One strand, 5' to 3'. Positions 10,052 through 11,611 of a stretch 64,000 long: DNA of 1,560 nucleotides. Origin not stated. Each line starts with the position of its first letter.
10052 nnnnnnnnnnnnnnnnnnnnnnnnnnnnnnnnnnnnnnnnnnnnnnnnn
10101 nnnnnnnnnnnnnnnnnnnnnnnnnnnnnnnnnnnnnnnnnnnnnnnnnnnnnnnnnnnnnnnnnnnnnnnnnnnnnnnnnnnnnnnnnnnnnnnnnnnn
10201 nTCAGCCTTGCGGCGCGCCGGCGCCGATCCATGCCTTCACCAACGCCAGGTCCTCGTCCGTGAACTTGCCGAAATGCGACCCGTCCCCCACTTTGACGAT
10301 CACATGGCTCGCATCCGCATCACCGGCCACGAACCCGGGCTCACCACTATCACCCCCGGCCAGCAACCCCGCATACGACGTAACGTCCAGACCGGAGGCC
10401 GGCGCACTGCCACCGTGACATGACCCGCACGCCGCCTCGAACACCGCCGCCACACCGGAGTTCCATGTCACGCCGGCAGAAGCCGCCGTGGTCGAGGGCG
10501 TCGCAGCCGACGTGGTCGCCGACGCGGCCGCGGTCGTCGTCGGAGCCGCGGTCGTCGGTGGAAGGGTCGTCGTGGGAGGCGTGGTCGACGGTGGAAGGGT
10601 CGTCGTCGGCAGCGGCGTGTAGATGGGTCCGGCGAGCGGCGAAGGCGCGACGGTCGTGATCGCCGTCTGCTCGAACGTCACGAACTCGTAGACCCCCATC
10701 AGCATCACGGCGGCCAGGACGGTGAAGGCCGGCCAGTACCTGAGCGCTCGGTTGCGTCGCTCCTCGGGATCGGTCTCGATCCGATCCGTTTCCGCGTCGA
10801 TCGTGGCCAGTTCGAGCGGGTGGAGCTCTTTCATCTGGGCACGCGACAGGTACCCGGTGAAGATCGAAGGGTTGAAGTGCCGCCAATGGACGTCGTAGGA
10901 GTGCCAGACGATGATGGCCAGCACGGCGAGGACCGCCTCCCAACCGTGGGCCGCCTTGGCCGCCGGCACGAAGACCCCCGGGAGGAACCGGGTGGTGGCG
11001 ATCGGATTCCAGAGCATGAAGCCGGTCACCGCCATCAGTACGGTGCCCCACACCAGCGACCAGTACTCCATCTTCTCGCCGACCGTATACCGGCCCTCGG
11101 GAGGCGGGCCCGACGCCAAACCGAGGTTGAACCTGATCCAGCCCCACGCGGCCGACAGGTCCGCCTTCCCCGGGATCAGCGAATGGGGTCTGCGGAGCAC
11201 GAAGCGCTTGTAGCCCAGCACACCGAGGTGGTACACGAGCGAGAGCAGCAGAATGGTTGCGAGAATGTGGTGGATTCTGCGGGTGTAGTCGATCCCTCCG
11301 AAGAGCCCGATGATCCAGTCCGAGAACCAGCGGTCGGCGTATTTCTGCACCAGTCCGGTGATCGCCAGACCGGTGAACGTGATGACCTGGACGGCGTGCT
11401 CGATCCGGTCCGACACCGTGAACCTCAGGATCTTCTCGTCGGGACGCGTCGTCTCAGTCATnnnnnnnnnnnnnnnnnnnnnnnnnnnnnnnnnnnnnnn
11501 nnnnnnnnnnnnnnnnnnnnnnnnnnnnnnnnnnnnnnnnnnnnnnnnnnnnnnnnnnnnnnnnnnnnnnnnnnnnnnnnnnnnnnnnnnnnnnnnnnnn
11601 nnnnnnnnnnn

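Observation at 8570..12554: Operon resembling Geobacter inner-membrane quinol oxidases: split CbcL-like (nonahaem c + dihaem b) and ImcH-like (TM-anchored heptahaem) modules encoded together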

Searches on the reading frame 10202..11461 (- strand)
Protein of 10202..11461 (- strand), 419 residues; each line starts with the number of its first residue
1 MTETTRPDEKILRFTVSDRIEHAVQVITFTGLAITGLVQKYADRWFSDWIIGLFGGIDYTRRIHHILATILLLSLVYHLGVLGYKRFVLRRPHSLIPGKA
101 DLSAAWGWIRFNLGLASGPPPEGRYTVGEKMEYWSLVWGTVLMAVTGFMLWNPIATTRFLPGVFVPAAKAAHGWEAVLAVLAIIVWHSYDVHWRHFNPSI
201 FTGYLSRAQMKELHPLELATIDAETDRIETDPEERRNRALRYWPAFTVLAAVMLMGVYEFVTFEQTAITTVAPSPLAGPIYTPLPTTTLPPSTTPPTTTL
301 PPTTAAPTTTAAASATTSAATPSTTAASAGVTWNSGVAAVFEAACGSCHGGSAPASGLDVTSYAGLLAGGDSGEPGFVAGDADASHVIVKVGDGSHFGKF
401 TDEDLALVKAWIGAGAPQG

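Call 3: search_protein_families(library=pfam, proteins=[window:10202-11461:-], max_evalue=0.01)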
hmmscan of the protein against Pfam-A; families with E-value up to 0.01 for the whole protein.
window:10202-11461:- (419 aa): 3 families
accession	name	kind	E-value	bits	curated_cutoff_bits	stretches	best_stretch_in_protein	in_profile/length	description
PF01292.26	Ni_hydr_CYTB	-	2.1e-10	41.1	30.1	1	13-196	1-167/179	Prokaryotic cytochrome b561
PF07635.16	PSCyt1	-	1.7e-09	38.6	22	1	345-391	1-46/59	Planctomycete cytochrome C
PF14358.11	DUF4405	-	0.0015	19.4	26.7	1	25-80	6-63/66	Domain of unknown function (DUF4405)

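Call 4: search_protein_families(library=ncbifam, proteins=[window:10202-11461:-], max_evalue=0.01)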
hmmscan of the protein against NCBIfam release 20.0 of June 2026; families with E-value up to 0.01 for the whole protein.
window:10202-11461:- (419 aa): 4 families
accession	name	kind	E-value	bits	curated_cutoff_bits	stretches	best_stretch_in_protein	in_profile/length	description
TIGR01583.1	formate-DH-gamm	equivalog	4.5e-14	52.9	115.85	1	10-215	1-195/204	formate dehydrogenase subunit gamma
NF007924.0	PRK10639.1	equivalog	8.2e-13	48.6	341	1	8-223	4-204/211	formate dehydrogenase cytochrome b556 subunit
NF007558.0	PRK10179.1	equivalog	9.6e-12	45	339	1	10-227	6-210/217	formate dehydrogenase-N subunit gamma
NF047812.1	LIC11213_lipo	equivalog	1.3e-05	25.4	100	1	315-416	22-116/118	LIC11213 family lipoprotein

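Call 9: search_solved_structures(query=window:10202-11461:-, max_evalue=1)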
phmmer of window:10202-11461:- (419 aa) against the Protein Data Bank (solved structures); distinct sequences matched with E-value up to 1: 2.
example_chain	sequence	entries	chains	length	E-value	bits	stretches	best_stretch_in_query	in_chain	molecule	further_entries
1kqf_C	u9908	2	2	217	3.7e-09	39.2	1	10-222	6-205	FORMATE DEHYDROGENASE, NITRATE-INDUCIBLE, CYTOCHROME B556(FDN) SUBUNIT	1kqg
9jqa_C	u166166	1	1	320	0.069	15.2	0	309-356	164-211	Fructose dehydrogenase cytochrome subunit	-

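Call 37: find_homologous_proteins(query=window:10202-11461:-)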
Query window:10202-11461:- (419 aa): 2190 proteins with E <= 0.001 among 8000 candidates; the best 120 are listed.
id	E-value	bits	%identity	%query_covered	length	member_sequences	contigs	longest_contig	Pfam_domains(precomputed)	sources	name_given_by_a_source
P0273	6.5e-281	949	100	100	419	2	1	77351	PF01292.27,PF07635.17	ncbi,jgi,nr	ncbi:MAG: hypothetical protein GXP34_14230 [Actinobacteria bacterium]|nr:hypothetical protein [Actin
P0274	5.6e-240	815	84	99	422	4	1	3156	PF01292.27,PF07635.17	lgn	-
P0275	3.1e-222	756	81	100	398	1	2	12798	PF01292.27,PF07635.17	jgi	-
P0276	4.3e-210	716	78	100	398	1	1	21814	PF01292.27,PF07635.17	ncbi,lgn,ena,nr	ncbi:MAG: hypothetical protein GWP04_09785 [Gammaproteobacteria bacterium]|nr:hypothetical protein [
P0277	2.0e-194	664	71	98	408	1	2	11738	PF01292.27,PF07635.17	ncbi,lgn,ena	-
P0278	1.6e-157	543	48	98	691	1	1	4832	PF01292.27,PF07635.17,PF13442.12,PF00034.27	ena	-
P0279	1.2e-156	540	49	99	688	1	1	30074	PF09086.17,PF01292.27,PF07635.17,PF13442.12,PF00034.27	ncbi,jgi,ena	ncbi:c-type cytochrome domain-containing protein [Actinomycetota bacterium]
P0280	1.3e-148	514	48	98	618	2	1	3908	PF01292.27,PF07635.17,PF09698.16,PF13442.12,PF00034.27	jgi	jgi:formate dehydrogenase gamma subunit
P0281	3.6e-146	506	51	98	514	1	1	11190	PF01292.27,PF07635.17,PF00034.27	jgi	jgi:cytochrome b subunit of formate dehydrogenase/mono/diheme cytochrome c family protein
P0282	4.4e-146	505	47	98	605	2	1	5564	PF01292.27,PF07635.17,PF13442.12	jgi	jgi:formate dehydrogenase gamma subunit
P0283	3.7e-145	502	46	99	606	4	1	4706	PF01292.27,PF07635.17,PF13442.12,PF00034.27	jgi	jgi:formate dehydrogenase gamma subunit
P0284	3.1e-144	499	48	96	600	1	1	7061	PF01292.27,PF07635.17,PF13442.12,PF00034.27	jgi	-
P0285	7.6e-144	498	74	67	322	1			PF01292.27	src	-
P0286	5.9e-142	492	51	99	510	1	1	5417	PF01292.27,PF07635.17,PF00034.27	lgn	-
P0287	1.3e-140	487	47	98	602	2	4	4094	PF22297.2,PF01292.27,PF07635.17,PF13442.12,PF00034.27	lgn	-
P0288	1.2e-136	474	50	99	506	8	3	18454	PF01292.27,PF07635.17,PF00034.27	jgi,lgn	jgi:cytochrome b subunit of formate dehydrogenase/mono/diheme cytochrome c family protein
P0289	3.8e-136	472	50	98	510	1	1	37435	PF01292.27,PF07635.17,PF13442.12,PF00034.27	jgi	jgi:cytochrome b subunit of formate dehydrogenase/mono/diheme cytochrome c family protein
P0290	1.4e-135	471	46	97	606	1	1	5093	PF01292.27,PF07635.17,PF13442.12,PF00034.27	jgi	jgi:formate dehydrogenase gamma subunit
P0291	1.7e-135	470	44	98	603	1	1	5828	PF22297.2,PF01292.27,PF07635.17,PF13442.12,PF00034.27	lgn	-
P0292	1.9e-135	470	50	98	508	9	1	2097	PF01292.27,PF07635.17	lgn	-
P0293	7.6e-134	465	49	99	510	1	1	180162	PF01292.27,PF07635.17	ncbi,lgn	-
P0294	3.2e-131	456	45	99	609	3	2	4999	PF22297.2,PF01292.27,PF07635.17,PF13442.12,PF00034.27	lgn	-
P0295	1.5e-130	454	48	82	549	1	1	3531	PF01292.27,PF07635.17,PF09698.16,PF13442.12,PF00034.27,PF14522.12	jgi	jgi:cytochrome b subunit of formate dehydrogenase/cytochrome c551/c552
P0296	1.8e-130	454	48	94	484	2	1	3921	PF01292.27,PF07635.17,PF13442.12,PF00034.27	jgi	jgi:cytochrome b subunit of formate dehydrogenase/mono/diheme cytochrome c family protein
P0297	3.2e-130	453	48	96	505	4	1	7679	PF01292.27,PF07635.17,PF00034.27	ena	-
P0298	1.3e-129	451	45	99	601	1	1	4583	PF01292.27,PF07635.17,PF07627.17,PF09698.16,PF14376.12,PF13442.12,PF00034.27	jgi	jgi:formate dehydrogenase gamma subunit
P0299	1.9e-129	450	49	98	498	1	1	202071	PF01292.27,PF07635.17,PF13442.12,PF00034.27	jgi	jgi:formate dehydrogenase gamma subunit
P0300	2.6e-129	450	43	99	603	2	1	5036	PF22297.2,PF01292.27,PF07635.17,PF13442.12,PF00034.27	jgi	jgi:cytochrome b subunit of formate dehydrogenase/mono/diheme cytochrome c family protein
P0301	1.3e-128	448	50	97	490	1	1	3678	PF01292.27,PF07635.17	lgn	-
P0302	3.7e-128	446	45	98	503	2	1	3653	PF01292.27,PF07635.17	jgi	-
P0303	1.6e-127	444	45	97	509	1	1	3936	PF01292.27,PF07635.17,PF09698.16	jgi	jgi:formate dehydrogenase gamma subunit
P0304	2.4e-127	443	47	98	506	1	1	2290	PF01292.27,PF07635.17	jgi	jgi:formate dehydrogenase gamma subunit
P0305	4.4e-127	443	45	81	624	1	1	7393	PF09086.17,PF01292.27,PF07635.17,PF11845.14,PF13442.12,PF00034.27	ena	-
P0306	7.8e-127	442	51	100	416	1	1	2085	PF01292.27,PF07635.17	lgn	-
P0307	8.3e-127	442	50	98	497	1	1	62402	PF01292.27,PF07635.17,PF13442.12,PF00034.27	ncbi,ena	-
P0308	3.3e-126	440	44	99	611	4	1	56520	PF14358.12,PF01292.27,PF07635.17,PF00034.27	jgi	jgi:formate dehydrogenase gamma subunit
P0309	4.9e-125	436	49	94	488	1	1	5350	PF01292.27,PF07635.17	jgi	jgi:cytochrome b subunit of formate dehydrogenase/cytochrome c5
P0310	7.1e-125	435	44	99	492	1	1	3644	PF01292.27,PF07635.17,PF13442.12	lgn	-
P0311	9.4e-125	435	48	98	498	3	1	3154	PF01292.27,PF07635.17,PF00034.27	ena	-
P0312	1.9e-124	434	42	96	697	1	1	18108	PF14358.12,PF01292.27,PF07635.17,PF13442.12,PF00034.27,PF14522.12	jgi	jgi:cytochrome b subunit of formate dehydrogenase/cytochrome c5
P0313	4.1e-124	433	42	99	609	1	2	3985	PF22297.2,PF01292.27,PF07635.17,PF00034.27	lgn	-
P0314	5.3e-124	432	49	98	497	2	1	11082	PF01292.27,PF07635.17,PF00034.27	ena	-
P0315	6.8e-124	432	45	98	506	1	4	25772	PF01292.27,PF07635.17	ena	-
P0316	1.1e-123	431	48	98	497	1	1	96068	PF01292.27,PF07635.17,PF13442.12,PF00034.27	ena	-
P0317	2.3e-123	430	48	98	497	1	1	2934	PF01292.27,PF07635.17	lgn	-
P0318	2.6e-123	430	43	99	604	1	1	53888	PF22297.2,PF01292.27,PF07635.17,PF00034.27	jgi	jgi:cytochrome b subunit of formate dehydrogenase/mono/diheme cytochrome c family protein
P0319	5.6e-123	429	45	97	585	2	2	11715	PF01292.27,PF07635.17,PF09698.16,PF13442.12,PF00034.27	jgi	jgi:formate dehydrogenase gamma subunit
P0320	3.1e-122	427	50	97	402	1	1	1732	PF01292.27,PF07635.17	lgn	-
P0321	4.0e-122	426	47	96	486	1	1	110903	PF01292.27,PF07635.17,PF13442.12,PF00034.27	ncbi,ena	-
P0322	7.2e-122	425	51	100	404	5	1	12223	PF01292.27,PF07635.17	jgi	jgi:formate dehydrogenase gamma subunit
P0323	1.2e-121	425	49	98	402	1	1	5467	PF14358.12,PF01292.27,PF07635.17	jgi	jgi:formate dehydrogenase gamma subunit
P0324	2.0e-121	424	48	98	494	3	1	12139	PF01292.27,PF07635.17,PF13442.12,PF00034.27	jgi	jgi:cytochrome b subunit of formate dehydrogenase/mono/diheme cytochrome c family protein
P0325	3.3e-121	423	47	100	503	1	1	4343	PF01292.27,PF07635.17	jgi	jgi:formate dehydrogenase gamma subunit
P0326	4.4e-121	423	47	97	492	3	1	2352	PF01292.27,PF07635.17,PF00034.27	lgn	-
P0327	8.1e-121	422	47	98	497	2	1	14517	PF01292.27,PF07635.17,PF00034.27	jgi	jgi:formate dehydrogenase gamma subunit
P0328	1.7e-120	421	49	99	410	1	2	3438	PF01292.27,PF07635.17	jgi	jgi:formate dehydrogenase gamma subunit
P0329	1.9e-120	421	51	98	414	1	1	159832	PF14358.12,PF01292.27,PF07635.17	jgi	jgi:formate dehydrogenase gamma subunit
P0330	2.8e-120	420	47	99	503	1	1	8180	PF01292.27,PF07635.17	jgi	jgi:cytochrome b subunit of formate dehydrogenase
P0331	2.9e-120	420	49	98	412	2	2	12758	PF01292.27,PF07635.17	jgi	jgi:cytochrome b subunit of formate dehydrogenase/mono/diheme cytochrome c family protein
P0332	6.2e-120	419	50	98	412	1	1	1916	PF01292.27,PF07635.17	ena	-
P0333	3.1e-119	417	42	98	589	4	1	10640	PF01292.27,PF07635.17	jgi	jgi:cytochrome b subunit of formate dehydrogenase/mono/diheme cytochrome c family protein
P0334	3.2e-119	417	46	98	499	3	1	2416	PF01292.27,PF07635.17,PF13442.12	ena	-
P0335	3.3e-119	417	46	98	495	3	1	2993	PF01292.27,PF07635.17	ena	-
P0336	3.3e-119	417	44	97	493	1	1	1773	PF01292.27,PF07635.17,PF13442.12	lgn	-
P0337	4.9e-119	416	48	100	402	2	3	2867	PF01292.27,PF07635.17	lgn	-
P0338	5.5e-119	416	50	100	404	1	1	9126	PF01292.27,PF07635.17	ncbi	-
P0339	5.6e-119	416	49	100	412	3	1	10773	PF01292.27,PF07635.17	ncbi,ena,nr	ncbi:MAG TPA: cytochrome b/b6 domain-containing protein [Anaerolineales bacterium]|nr:cytochrome b/b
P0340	8.2e-119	415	49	100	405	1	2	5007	PF01292.27,PF07635.17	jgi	jgi:formate dehydrogenase gamma subunit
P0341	1.2e-118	415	42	97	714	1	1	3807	PF14358.12,PF01292.27,PF07635.17,PF07627.17,PF09698.16,PF14376.12,PF13442.12,PF00034.27,PF14522.12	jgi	-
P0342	1.4e-118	415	51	100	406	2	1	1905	PF01292.27,PF07635.17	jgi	-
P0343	1.7e-118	414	45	97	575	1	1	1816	PF01292.27,PF07635.17,PF13442.12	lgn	-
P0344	2.0e-118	414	50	100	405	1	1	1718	PF01292.27,PF07635.17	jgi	jgi:cytochrome b subunit of formate dehydrogenase/mono/diheme cytochrome c family protein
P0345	2.1e-118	414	42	99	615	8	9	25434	PF22297.2,PF01292.27,PF07635.17,PF13442.12,PF00034.27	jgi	jgi:formate dehydrogenase gamma subunit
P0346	2.3e-118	414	51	98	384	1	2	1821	PF01292.27,PF07635.17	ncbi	-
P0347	3.2e-118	413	46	98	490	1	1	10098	PF01292.27,PF07635.17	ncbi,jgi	jgi:formate dehydrogenase gamma subunit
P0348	3.6e-118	413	46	98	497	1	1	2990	PF01292.27,PF07635.17,PF00034.27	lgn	-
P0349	1.1e-117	412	48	99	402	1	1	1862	PF01292.27,PF07635.17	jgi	jgi:formate dehydrogenase gamma subunit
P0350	1.3e-117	411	49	97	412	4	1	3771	PF01292.27,PF07635.17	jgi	-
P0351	2.6e-117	410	47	97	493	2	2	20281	PF01292.27,PF07635.17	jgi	jgi:cytochrome b subunit of formate dehydrogenase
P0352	3.2e-117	410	41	97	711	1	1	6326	PF14358.12,PF01292.27,PF07635.17,PF09698.16,PF14376.12,PF13442.12,PF00034.27,PF14522.12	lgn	-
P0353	3.3e-117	410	44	99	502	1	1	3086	PF01292.27,PF07635.17,PF09698.16,PF00034.27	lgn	-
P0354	5.5e-117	409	47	100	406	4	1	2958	PF01292.27,PF07635.17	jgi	jgi:cytochrome b subunit of formate dehydrogenase/mono/diheme cytochrome c family protein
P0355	8.5e-117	409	49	100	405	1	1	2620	PF01292.27,PF07635.17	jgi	jgi:formate dehydrogenase gamma subunit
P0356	9.7e-117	409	50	98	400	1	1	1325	PF01292.27,PF07635.17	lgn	-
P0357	1.1e-116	408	49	99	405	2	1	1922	PF01292.27,PF07635.17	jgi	-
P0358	2.9e-116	407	49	100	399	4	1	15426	PF01292.27,PF07635.17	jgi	jgi:formate dehydrogenase gamma subunit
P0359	3.4e-116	407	50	100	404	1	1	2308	PF01292.27,PF07635.17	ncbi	-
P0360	3.7e-116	407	47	98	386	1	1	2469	PF01292.27,PF07635.17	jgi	jgi:formate dehydrogenase gamma subunit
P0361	7.3e-116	406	49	100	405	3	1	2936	PF01292.27,PF07635.17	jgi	jgi:cytochrome b subunit of formate dehydrogenase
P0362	1.3e-115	405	46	97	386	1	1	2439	PF01292.27,PF07635.17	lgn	-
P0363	1.3e-115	405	52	97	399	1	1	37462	PF01292.27,PF07635.17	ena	-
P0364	1.4e-115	405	48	98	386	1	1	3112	PF01292.27,PF07635.17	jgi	jgi:formate dehydrogenase gamma subunit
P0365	3.1e-115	404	43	98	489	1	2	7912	PF01292.27,PF07635.17,PF00034.27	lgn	-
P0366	3.1e-115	404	50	98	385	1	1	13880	PF01292.27,PF07635.17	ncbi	-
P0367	5.1e-115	403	49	98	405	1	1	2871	PF01292.27,PF07635.17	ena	-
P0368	6.5e-115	403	48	100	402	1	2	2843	PF01292.27,PF07635.17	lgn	-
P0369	8.7e-115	402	44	99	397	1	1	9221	PF01292.27,PF07635.17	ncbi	-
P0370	9.2e-115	402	49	100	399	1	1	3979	PF01292.27,PF07635.17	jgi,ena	-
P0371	1.2e-114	402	51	97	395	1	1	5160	PF01292.27,PF07635.17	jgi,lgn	jgi:formate dehydrogenase gamma subunit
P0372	1.4e-114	401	47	100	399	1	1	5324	PF01292.27,PF07635.17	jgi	jgi:formate dehydrogenase gamma subunit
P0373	1.6e-114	401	48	100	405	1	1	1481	PF01292.27,PF07635.17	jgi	jgi:cytochrome b subunit of formate dehydrogenase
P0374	2.2e-114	401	48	99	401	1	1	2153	PF01292.27,PF07635.17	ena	-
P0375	2.3e-114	401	50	100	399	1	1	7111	PF01292.27,PF07635.17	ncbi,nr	ncbi:MAG TPA: c-type cytochrome domain-containing protein [Anaerolineales bacterium]|nr:c-type cytoc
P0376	3.0e-114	400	47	100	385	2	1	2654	PF01292.27,PF07635.17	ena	-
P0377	3.9e-114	400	50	100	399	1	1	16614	PF01292.27,PF07635.17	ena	-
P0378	5.6e-114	399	48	99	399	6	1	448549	PF01292.27,PF07635.17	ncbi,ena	-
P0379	5.9e-114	399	45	100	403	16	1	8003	PF01292.27,PF07635.17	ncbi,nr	ncbi:MAG: cytochrome b/b6 domain-containing protein [Anaerolineales bacterium]|nr:cytochrome b/b6 do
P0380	7.9e-114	399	47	100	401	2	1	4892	PF01292.27,PF07635.17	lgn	-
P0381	8.0e-114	399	43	98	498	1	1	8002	PF01292.27,PF07635.17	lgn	-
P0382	8.0e-114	399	50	100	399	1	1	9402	PF01292.27,PF07635.17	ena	-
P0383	8.9e-114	399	45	100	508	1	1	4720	PF01292.27,PF07635.17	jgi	jgi:cytochrome b subunit of formate dehydrogenase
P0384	1.0e-113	399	49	100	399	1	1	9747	PF01292.27,PF07635.17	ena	-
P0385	1.1e-113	399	45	98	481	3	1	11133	PF01292.27,PF07635.17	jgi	-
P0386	1.1e-113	398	49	100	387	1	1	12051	PF01292.27,PF07635.17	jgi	jgi:formate dehydrogenase gamma subunit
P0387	1.3e-113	398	45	100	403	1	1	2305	PF01292.27,PF07635.17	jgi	jgi:formate dehydrogenase gamma subunit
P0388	1.4e-113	398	47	97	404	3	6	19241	PF01292.27,PF07635.17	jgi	jgi:cytochrome b subunit of formate dehydrogenase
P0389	1.4e-113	398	49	100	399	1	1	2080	PF01292.27,PF07635.17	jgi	-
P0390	3.3e-113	397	46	98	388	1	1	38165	PF01292.27,PF07635.17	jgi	-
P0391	3.3e-113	397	48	98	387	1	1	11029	PF01292.27,PF07635.17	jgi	jgi:formate dehydrogenase gamma subunit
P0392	3.4e-113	397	49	100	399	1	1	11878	PF01292.27,PF07635.17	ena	-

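Call 38: search_solved_structures(query=window:10202-11461:-, max_evalue=0.001, show_alignments=1)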
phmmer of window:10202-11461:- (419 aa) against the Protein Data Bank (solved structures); distinct sequences matched with E-value up to 0.001: 1.
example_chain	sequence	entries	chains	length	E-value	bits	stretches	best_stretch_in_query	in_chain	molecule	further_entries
1kqf_C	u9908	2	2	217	3.7e-09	39.2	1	10-222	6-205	FORMATE DEHYDROGENASE, NITRATE-INDUCIBLE, CYTOCHROME B556(FDN) SUBUNIT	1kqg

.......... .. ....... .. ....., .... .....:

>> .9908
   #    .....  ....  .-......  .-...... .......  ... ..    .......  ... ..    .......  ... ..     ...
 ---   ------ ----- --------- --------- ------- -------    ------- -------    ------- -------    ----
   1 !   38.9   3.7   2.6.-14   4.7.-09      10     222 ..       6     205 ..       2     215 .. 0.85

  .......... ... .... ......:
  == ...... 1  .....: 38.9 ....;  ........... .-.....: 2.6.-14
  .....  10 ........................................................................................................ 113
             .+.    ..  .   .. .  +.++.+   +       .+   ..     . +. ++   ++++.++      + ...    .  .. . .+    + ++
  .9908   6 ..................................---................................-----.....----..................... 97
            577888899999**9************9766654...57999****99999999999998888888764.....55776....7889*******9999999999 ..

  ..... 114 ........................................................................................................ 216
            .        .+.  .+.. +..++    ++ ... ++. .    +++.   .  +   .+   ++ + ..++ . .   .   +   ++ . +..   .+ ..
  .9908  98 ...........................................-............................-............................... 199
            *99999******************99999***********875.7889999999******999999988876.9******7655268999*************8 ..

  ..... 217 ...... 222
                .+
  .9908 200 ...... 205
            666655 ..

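Call 65: predict_structure(alignment_id=A2)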
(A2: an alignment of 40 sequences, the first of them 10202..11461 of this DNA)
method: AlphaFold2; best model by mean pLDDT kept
length: 419 residues; sequences in the alignment: 40
mean_pLDDT: 78.5   pTM: 0.61
mean pLDDT of the five models: 78.5, 75.9, 75.2, 73.9, 72.4
residues with pLDDT >= 90: 128; 70-90: 188; 50-70: 53; < 50: 50
segments of 3 or more residues with pLDDT < 50: 276-291, 293-302, 304-308, 310-325
pLDDT, mean of each block of 10 residues (from residue 1): 79 91 89 86 84 87 90 91 92 80 93 94 84 79 69 58 62 72 80 79 92 88 82 96 97 88 66 48 45 44 43 42 51 93 86 75 87 85 90 75 91 93
secondary structure, 60 per line:
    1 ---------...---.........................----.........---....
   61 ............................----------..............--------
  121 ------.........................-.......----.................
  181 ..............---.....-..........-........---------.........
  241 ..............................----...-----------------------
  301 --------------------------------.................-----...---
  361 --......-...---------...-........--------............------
elements in order: E10-12 H16-40 H45-53 H57-88 H99-112 H127-151 H153-159 H164-194 H198-202 E204-206 H207-213 H215-222 H232-270 H333-349 H363-368 H386-393 H402-413
